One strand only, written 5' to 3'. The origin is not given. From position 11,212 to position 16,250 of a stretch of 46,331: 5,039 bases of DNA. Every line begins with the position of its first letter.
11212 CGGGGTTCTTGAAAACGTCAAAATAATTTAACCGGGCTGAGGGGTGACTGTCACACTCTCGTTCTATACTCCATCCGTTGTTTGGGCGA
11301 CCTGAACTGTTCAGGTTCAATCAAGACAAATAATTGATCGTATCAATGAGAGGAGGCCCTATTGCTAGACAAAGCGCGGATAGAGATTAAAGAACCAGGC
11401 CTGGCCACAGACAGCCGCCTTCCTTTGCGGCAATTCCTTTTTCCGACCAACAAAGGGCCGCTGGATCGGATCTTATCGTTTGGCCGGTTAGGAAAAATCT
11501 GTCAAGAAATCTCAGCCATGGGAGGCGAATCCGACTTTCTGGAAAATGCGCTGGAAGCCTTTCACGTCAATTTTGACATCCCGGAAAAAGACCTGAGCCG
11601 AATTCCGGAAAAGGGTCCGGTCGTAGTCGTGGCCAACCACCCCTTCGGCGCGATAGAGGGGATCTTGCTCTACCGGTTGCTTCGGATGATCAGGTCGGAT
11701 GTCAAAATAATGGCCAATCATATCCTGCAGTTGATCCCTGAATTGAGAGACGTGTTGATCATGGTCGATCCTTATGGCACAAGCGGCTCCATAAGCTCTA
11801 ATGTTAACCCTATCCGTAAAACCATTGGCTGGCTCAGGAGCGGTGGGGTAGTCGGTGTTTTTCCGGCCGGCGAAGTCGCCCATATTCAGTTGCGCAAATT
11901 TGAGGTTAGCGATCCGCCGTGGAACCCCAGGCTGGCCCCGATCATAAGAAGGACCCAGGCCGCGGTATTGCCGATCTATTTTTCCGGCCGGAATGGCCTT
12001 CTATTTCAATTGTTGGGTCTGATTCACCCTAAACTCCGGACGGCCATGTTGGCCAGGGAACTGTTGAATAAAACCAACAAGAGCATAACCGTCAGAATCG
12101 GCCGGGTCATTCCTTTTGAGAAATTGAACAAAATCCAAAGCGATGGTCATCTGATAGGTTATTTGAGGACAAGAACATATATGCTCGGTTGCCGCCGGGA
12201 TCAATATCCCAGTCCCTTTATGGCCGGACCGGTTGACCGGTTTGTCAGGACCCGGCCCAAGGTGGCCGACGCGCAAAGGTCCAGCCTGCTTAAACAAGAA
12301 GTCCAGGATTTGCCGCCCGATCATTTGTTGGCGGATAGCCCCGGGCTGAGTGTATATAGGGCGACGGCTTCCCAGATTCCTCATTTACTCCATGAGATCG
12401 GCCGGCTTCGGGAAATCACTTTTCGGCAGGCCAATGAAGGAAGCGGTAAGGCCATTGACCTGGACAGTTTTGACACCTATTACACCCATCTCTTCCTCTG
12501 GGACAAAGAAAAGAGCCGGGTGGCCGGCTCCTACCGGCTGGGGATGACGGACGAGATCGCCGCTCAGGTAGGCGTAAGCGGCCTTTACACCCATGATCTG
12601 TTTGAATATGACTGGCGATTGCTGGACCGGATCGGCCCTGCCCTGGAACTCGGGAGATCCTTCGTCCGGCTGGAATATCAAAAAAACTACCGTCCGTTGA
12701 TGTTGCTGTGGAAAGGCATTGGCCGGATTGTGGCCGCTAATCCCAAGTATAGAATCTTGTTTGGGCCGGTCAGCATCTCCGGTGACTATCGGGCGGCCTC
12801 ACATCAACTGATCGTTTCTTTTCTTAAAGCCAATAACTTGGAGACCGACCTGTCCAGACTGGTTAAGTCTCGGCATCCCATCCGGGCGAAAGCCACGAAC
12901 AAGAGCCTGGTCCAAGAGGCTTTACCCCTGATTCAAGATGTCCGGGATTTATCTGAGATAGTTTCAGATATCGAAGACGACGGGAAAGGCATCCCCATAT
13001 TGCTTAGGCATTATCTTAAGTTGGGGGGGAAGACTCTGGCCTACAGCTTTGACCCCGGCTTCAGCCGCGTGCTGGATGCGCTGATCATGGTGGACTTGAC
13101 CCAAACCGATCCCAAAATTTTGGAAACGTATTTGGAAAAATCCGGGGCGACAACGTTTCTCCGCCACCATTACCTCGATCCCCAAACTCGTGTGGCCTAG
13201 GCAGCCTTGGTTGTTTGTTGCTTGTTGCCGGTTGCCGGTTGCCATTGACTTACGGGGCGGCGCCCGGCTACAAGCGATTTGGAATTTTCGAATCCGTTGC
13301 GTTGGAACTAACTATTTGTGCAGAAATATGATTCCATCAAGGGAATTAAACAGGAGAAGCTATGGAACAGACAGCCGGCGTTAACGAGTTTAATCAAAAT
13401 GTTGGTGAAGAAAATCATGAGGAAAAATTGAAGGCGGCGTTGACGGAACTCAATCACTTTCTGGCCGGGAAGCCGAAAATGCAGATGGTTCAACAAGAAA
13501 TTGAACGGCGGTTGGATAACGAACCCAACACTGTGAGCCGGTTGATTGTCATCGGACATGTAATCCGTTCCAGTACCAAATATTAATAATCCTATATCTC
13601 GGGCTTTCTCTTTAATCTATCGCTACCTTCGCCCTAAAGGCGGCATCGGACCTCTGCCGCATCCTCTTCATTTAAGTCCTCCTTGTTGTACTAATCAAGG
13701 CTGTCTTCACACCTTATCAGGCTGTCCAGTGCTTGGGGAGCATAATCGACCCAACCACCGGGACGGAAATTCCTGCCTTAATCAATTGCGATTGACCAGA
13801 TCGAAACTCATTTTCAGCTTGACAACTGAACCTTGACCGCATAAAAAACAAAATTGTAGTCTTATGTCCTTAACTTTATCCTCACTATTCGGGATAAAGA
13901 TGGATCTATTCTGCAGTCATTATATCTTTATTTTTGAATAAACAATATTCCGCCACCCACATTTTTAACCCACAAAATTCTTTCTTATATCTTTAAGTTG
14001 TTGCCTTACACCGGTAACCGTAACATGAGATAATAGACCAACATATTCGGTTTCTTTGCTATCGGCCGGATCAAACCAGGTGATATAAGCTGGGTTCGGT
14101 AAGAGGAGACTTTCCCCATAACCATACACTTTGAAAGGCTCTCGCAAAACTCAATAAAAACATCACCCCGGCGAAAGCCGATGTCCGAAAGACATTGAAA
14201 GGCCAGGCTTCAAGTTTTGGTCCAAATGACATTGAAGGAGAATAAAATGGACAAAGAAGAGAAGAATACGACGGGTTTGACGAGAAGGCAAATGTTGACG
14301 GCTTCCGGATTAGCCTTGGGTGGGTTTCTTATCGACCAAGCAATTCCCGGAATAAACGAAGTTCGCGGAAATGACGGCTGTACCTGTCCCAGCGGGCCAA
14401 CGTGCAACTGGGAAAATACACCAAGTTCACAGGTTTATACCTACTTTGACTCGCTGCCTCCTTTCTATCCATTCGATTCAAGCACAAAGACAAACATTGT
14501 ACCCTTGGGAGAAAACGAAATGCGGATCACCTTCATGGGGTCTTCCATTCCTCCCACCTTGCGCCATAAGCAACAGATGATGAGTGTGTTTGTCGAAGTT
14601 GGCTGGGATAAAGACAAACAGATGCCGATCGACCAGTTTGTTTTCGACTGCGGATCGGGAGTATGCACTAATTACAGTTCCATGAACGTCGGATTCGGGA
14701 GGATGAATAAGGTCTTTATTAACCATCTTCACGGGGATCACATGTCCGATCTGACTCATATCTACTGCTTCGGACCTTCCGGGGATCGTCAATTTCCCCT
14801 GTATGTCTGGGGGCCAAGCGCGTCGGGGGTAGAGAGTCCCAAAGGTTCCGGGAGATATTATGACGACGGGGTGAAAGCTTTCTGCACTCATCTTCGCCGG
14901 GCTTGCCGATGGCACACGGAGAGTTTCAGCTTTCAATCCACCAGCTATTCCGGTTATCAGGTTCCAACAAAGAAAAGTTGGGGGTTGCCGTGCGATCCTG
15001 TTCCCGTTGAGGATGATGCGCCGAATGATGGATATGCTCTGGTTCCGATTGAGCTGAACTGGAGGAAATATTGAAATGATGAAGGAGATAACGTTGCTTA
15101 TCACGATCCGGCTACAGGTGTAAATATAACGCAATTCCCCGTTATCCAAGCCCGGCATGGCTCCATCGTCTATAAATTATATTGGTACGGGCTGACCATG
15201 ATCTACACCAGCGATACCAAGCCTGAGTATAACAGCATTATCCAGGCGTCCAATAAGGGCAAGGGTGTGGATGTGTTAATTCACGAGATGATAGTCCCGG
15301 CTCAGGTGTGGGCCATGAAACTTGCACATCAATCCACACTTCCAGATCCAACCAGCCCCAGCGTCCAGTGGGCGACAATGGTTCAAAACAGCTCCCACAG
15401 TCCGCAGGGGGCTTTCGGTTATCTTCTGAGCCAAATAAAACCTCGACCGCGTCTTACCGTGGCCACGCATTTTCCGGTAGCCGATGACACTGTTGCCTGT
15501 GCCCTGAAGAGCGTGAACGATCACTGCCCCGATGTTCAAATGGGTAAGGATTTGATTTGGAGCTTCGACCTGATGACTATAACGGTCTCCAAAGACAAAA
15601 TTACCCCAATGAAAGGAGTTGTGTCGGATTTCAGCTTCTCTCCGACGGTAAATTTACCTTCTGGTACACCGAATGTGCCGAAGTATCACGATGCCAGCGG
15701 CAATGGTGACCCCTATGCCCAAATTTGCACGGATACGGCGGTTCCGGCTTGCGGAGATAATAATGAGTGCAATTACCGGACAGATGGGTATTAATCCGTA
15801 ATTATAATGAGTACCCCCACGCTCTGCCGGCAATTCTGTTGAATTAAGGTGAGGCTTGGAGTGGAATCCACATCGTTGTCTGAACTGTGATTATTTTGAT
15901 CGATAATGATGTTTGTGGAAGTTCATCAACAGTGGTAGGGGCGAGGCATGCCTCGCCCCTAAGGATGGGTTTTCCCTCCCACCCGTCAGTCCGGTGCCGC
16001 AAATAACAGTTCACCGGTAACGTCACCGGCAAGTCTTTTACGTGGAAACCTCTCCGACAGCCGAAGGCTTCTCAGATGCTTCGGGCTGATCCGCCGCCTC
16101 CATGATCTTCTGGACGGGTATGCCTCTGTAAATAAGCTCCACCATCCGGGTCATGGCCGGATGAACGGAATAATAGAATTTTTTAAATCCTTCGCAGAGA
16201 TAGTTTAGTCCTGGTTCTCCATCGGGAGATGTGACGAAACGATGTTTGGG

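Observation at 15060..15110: Single in-frame TGA splits an otherwise intact Tat-exported MBL-fold hydrolase: recoding (Sec or readthrough) or a very recent nonsense mutation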

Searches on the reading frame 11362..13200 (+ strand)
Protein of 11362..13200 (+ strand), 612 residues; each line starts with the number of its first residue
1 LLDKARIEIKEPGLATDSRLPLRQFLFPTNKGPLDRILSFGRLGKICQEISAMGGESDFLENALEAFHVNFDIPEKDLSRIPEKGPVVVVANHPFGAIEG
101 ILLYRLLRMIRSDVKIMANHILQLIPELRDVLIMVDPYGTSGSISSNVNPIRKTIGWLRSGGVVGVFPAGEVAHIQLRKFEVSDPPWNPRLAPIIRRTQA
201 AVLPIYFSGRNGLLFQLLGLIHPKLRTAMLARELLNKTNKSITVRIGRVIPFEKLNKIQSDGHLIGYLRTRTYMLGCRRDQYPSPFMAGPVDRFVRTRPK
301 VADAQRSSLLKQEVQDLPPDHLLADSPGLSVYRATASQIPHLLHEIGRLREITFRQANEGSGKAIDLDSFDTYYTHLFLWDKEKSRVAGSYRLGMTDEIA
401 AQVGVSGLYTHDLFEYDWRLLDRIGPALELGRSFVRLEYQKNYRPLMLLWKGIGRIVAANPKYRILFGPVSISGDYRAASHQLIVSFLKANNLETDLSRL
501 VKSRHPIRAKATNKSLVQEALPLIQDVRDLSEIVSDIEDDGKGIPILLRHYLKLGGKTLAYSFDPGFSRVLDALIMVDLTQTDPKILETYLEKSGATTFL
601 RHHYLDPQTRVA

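Call 5: search_protein_families(library=pfam, proteins=[window:11362-13200:+], max_evalue=0.01)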
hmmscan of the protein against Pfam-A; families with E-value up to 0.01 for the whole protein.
window:11362-13200:+ (612 aa): 3 families
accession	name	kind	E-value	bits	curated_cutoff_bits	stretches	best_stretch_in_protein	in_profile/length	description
PF13444.12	Acetyltransf_5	-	3e-21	76.5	22.4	1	349-450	1-102/102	Acetyltransferase (GNAT) domain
PF19576.4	Acyltransf_2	-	4.8e-10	39.2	27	1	59-276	46-260/266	Acyltransferase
PF01553.26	Acyltransferase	-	0.00012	22.3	23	1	78-207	7-131/132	Acyltransferase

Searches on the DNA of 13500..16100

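Call 30: search_rna_families(source=window, start=13500, end=16100, threshold=evalue, max_evalue=1)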
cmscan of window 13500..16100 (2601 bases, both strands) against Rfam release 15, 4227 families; matches with E-value up to 1: 0.
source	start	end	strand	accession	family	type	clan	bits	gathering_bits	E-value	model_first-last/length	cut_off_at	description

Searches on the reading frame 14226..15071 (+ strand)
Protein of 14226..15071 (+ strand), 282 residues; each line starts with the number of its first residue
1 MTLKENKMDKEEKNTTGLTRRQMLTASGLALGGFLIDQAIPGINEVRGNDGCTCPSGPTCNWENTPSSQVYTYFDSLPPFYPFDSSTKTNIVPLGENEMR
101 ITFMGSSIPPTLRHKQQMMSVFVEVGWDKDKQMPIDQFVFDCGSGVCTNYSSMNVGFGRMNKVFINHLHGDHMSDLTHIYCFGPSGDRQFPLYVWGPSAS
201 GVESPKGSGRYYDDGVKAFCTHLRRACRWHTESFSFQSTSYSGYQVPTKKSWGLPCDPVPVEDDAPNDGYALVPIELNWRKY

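Call 37: find_encoding_contigs(protein=window:14247-15071:+, flank=3000, max_places=10)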
Protein window:14247-15071:+ (275 aa): no gene with exactly this product is on record in the collection.

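Call 38: find_encoding_contigs(protein=window:14226-15071:+, flank=3000, max_places=10)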
Protein window:14226-15071:+ (282 aa): no gene with exactly this product is on record in the collection.

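Call 62: find_homologous_proteins(query=window:14247-15071:+, max_evalue=1e-40)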
Query window:14247-15071:+ (275 aa): 216 proteins with E <= 1e-40 among 604 candidates; the best 120 are listed.
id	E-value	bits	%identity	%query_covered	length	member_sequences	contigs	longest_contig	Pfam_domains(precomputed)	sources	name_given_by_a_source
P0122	3.4e-113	396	62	99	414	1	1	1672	PF12706.14,PF23023.2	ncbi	-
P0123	4.4e-107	376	63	97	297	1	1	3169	-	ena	-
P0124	1.3e-106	374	59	96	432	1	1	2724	PF23023.2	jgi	jgi:ribonuclease Z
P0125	3.9e-103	363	60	93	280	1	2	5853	-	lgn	-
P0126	1.1e-97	345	62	85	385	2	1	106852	PF23023.2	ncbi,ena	-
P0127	1.4e-95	338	62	76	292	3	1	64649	-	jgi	jgi:ribonuclease Z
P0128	6.1e-94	333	59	97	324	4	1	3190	PF12706.14,PF23023.2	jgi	jgi:ribonuclease Z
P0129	4.3e-92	327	59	83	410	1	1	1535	PF23023.2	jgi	jgi:ribonuclease Z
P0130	8.4e-88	313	53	99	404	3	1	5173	PF12706.14,PF23023.2,PF00753.34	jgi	-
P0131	2.1e-87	311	61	80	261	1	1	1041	-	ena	-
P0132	6.6e-87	310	64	81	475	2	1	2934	PF23023.2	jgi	jgi:ribonuclease Z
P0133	1.0e-86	309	55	94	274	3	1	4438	-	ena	-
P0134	6.7e-86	306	52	96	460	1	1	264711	PF23023.2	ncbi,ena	-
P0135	4.7e-85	303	73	61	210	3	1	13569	-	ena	-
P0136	7.4e-85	303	62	81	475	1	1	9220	PF12706.14,PF23023.2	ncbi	ncbi:MAG: MBL fold metallo-hydrolase [Nitrospirota bacterium]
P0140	3.7e-82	294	58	82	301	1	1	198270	-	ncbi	-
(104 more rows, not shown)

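Call 64: find_encoding_contigs(protein=P0140, flank=2500, max_places=2)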
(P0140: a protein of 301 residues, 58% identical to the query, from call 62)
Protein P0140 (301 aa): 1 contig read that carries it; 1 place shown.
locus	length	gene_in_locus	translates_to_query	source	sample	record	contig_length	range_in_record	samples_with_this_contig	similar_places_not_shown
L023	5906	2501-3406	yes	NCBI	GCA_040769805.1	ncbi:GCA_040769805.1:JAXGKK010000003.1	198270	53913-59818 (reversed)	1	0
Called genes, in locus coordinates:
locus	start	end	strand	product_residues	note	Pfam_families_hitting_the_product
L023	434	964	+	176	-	-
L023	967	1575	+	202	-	PF01841:Transglut_core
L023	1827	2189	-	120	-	-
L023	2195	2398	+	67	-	-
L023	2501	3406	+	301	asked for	-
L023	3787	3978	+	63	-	-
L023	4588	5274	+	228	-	PF06966:DUF1295, PF04191:PEMT, PF04140:ICMT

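Call 65: find_encoding_contigs(protein=P0127, flank=2500, max_places=2)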
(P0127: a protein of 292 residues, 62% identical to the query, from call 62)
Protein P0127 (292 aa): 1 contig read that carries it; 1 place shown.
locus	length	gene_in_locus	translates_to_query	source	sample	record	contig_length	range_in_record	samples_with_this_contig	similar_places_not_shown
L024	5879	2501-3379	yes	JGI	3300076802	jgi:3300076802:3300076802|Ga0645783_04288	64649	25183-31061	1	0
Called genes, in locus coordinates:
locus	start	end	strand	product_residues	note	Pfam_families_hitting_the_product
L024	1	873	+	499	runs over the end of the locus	PF01565:FAD_binding_4, PF02913:FAD-oxidase_C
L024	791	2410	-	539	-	PF00072:Response_reg, PF00196:GerE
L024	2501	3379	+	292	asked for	-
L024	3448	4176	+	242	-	-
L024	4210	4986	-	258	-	-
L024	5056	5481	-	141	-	PF03994:DUF350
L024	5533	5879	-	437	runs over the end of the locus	PF10679:DUF2491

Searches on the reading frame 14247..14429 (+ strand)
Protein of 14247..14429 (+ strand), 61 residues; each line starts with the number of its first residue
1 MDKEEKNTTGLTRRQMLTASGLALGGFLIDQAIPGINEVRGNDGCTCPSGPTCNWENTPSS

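Call 70: search_protein_families(library=pfam, proteins=[window:14247-14429:+], max_evalue=1)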
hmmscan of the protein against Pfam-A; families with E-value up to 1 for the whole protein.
seq(61 aa): 2 families
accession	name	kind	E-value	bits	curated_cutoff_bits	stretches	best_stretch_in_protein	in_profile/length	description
PF12666.12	PrgI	-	0.12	13.3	27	1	2-29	7-35/91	PrgI family protein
PF25585.1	zf-CCCH_DUS3L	-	0.14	12.6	30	1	43-55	11-22/32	DUS3L CCCH zinc finger domain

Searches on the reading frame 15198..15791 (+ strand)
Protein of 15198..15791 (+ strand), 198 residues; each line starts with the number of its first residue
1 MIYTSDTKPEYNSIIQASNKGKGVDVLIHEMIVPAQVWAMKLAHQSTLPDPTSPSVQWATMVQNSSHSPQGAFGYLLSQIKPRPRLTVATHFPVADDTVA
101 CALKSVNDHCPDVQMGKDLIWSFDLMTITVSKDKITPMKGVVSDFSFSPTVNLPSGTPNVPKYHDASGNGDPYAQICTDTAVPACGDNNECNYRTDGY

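Call 36: find_encoding_contigs(protein=window:15198-15791:+, flank=3000, max_places=10)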
Protein window:15198-15791:+ (198 aa): no gene with exactly this product is on record in the collection.
